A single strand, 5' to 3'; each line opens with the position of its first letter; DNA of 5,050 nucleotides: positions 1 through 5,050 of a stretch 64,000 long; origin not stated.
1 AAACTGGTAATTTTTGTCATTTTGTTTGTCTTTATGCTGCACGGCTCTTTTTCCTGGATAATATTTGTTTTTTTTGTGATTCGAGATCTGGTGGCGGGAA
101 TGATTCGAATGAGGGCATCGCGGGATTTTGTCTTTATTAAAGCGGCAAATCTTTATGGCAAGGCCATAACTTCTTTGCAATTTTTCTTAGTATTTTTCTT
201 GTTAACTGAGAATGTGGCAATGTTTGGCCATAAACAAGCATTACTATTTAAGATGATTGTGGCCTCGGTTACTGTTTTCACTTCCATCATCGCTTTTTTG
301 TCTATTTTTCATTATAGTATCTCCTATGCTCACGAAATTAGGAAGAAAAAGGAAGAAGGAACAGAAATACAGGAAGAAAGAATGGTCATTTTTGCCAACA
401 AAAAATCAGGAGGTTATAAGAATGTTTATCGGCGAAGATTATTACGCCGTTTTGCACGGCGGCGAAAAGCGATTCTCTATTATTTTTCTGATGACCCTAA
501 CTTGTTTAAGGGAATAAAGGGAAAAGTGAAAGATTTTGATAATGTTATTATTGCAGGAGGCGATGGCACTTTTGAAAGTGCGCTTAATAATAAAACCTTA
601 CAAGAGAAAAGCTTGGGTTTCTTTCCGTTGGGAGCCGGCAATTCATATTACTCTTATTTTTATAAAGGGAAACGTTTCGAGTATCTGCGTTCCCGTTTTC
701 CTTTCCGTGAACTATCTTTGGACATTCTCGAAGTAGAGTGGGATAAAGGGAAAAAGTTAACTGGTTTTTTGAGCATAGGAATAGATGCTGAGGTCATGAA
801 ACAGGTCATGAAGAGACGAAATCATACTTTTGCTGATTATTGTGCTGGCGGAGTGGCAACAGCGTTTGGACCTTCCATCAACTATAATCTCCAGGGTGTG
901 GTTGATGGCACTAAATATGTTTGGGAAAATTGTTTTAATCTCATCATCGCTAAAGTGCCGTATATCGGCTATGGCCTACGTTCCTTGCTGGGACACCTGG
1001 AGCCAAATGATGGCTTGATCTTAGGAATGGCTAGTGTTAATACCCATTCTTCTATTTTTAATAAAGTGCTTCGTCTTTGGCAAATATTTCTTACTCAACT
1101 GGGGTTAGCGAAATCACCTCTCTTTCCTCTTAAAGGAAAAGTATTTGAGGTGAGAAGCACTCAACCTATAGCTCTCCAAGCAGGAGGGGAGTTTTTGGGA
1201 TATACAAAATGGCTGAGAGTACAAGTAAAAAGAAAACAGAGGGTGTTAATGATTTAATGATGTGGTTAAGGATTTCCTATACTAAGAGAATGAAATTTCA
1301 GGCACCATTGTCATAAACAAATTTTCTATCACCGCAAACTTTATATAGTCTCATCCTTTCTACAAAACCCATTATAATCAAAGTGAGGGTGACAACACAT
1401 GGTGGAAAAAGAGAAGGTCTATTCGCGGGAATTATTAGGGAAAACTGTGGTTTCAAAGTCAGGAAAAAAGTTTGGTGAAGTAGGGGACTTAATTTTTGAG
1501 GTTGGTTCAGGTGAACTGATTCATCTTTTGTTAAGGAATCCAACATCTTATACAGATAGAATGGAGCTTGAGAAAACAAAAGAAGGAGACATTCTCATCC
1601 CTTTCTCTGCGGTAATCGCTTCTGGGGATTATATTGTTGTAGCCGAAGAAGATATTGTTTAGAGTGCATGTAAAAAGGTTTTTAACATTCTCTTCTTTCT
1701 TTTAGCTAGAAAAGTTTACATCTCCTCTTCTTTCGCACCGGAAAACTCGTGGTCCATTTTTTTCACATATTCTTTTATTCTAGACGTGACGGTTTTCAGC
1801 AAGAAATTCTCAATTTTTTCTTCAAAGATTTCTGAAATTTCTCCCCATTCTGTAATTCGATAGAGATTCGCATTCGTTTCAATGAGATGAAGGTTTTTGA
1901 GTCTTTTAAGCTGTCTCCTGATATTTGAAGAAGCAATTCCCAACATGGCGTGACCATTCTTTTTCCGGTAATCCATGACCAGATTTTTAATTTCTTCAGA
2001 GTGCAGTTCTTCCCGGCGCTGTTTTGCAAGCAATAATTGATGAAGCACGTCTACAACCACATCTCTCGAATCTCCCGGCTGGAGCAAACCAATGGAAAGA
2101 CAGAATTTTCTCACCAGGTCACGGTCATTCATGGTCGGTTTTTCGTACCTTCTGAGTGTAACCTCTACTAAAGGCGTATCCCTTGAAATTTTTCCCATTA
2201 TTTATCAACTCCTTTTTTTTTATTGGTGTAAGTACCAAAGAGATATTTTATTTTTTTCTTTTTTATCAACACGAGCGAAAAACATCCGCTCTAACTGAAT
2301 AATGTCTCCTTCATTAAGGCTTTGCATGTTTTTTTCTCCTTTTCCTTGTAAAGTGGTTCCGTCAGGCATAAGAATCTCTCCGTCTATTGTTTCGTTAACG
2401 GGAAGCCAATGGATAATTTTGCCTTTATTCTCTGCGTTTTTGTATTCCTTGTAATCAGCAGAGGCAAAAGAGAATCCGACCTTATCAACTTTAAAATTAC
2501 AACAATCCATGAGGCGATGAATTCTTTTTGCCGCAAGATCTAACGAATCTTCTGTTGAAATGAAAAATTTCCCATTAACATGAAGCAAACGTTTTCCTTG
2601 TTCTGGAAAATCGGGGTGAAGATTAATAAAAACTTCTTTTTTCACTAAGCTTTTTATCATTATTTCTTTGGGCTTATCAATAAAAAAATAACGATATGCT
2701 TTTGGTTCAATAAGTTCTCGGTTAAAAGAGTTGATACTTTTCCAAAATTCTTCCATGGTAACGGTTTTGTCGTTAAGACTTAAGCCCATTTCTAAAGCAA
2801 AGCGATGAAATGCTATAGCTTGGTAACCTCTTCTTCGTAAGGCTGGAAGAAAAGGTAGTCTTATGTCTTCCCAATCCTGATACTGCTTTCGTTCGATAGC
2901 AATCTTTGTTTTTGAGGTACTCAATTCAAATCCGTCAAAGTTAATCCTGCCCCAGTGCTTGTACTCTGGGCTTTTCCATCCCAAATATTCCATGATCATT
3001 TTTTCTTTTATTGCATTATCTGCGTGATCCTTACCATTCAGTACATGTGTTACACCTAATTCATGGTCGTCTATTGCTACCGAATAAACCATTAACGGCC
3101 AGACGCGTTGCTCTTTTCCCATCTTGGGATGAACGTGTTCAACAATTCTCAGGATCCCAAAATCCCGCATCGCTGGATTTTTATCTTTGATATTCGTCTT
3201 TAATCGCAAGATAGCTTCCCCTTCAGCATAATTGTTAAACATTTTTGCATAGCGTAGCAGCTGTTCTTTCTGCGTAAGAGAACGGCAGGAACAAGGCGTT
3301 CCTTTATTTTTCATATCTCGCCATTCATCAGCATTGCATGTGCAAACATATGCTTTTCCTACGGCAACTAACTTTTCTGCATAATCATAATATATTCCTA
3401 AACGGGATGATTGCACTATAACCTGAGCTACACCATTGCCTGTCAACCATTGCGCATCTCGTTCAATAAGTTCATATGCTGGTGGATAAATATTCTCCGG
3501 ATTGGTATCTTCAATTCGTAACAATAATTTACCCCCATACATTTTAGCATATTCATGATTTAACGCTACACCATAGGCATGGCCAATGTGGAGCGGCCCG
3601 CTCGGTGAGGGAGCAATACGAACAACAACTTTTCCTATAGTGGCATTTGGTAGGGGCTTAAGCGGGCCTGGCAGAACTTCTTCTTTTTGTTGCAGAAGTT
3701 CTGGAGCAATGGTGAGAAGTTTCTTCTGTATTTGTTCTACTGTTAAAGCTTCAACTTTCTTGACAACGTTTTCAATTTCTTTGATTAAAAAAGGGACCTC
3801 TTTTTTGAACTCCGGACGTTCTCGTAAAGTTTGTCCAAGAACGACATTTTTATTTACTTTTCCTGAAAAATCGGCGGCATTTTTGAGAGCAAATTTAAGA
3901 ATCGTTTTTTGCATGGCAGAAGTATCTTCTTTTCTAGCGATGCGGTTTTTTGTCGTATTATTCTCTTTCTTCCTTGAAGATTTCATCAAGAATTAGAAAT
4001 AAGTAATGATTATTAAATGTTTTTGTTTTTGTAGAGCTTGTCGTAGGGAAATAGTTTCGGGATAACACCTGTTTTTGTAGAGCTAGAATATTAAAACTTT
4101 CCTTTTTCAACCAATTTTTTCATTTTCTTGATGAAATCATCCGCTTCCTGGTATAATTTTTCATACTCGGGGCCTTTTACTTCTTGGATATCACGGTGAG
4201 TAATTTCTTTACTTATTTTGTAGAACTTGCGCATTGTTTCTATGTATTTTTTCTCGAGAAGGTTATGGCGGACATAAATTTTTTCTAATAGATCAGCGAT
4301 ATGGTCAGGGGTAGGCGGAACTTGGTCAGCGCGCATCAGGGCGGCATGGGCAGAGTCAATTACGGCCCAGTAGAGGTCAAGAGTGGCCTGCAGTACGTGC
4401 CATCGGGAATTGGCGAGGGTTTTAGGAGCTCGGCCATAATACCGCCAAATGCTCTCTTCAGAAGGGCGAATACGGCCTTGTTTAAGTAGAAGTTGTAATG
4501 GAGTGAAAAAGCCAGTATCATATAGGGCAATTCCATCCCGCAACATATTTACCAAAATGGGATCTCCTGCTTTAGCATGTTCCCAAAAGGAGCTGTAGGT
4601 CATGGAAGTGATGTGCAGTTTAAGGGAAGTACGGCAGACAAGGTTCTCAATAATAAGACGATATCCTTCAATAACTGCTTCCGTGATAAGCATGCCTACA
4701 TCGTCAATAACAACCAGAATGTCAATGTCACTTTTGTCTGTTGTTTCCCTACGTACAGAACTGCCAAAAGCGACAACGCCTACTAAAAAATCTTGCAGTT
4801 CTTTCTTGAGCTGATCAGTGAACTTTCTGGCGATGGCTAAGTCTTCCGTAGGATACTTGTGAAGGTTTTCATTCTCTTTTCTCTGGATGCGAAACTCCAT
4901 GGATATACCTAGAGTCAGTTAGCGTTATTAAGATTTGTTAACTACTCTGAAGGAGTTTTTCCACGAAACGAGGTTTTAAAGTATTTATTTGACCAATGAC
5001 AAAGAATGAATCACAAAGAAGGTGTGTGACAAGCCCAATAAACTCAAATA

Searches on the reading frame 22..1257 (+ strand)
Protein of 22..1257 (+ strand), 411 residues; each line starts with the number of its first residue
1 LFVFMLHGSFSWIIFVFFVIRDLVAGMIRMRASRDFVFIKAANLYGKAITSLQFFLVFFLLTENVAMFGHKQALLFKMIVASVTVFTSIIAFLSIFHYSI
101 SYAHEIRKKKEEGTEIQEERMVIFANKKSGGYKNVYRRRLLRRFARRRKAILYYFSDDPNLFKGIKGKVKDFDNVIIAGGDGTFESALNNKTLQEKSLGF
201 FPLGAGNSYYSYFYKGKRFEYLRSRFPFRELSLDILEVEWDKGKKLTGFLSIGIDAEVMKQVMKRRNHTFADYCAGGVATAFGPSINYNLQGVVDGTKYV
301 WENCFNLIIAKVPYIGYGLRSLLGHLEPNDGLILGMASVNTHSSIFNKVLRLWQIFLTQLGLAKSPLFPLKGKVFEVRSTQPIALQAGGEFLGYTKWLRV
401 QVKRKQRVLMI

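Call 60: search_protein_families(library=pfam, proteins=[window:22-1257:+], max_evalue=0.0001)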
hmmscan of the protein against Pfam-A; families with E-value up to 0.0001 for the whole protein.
window:22-1257:+ (411 aa): 1 family
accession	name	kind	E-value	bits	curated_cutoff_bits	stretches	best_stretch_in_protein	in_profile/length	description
PF00781.29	DAGK_cat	-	3.9e-08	33.4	23.6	1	120-211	1-97/125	Diacylglycerol kinase catalytic domain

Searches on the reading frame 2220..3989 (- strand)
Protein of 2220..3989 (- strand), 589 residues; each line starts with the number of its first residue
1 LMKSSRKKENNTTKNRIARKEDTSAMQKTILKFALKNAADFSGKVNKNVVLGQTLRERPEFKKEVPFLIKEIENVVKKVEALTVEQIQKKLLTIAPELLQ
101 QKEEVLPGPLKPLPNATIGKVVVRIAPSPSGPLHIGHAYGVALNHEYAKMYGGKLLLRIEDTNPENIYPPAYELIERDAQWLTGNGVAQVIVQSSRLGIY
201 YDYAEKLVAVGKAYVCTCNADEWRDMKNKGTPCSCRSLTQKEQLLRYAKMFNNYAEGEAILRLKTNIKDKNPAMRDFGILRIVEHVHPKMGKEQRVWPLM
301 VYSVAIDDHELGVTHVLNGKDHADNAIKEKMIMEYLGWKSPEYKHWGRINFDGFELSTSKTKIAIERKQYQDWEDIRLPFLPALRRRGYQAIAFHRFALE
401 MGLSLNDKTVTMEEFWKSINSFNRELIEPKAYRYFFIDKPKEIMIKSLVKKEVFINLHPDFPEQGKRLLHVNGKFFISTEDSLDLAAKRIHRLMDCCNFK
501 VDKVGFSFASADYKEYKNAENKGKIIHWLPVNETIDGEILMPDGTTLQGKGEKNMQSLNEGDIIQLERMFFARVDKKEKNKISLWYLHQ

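Call 60: search_protein_families(library=pfam, proteins=[window:2220-3989:-], max_evalue=0.0001)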
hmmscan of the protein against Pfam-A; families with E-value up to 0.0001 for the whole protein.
window:2220-3989:- (589 aa): 3 families
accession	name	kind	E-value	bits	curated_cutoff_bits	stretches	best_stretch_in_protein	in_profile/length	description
PF00749.27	tRNA-synt_1c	-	6.8e-62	209.6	23.4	1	120-427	1-312/314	tRNA synthetases class I (E and Q), catalytic domain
PF03950.23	tRNA-synt_1c_C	-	7.1e-13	49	23.9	1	431-504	1-76/91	tRNA synthetases class I (E and Q), anti-codon binding domain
PF20974.2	tRNA-synt_1c_C2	-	1.5e-06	29.3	23.9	1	525-575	1-69/69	tRNA synthetases class I (E and Q), anti-codon binding domain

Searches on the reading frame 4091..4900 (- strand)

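Call 60: search_protein_families(library=pfam, proteins=[window:4091-4900:-], max_evalue=0.0001)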
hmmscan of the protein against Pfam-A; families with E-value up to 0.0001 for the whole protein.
window:4091-4900:- (269 aa): 2 families
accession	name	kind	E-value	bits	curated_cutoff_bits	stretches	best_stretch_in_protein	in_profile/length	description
PF01909.29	NTP_transf_2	-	3.1e-06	27.9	21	1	29-68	6-43/93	Nucleotidyltransferase domain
PF18765.7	Polbeta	-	2.6e-05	24.7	26.9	1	33-76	5-48/93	Polymerase beta, Nucleotidyltransferase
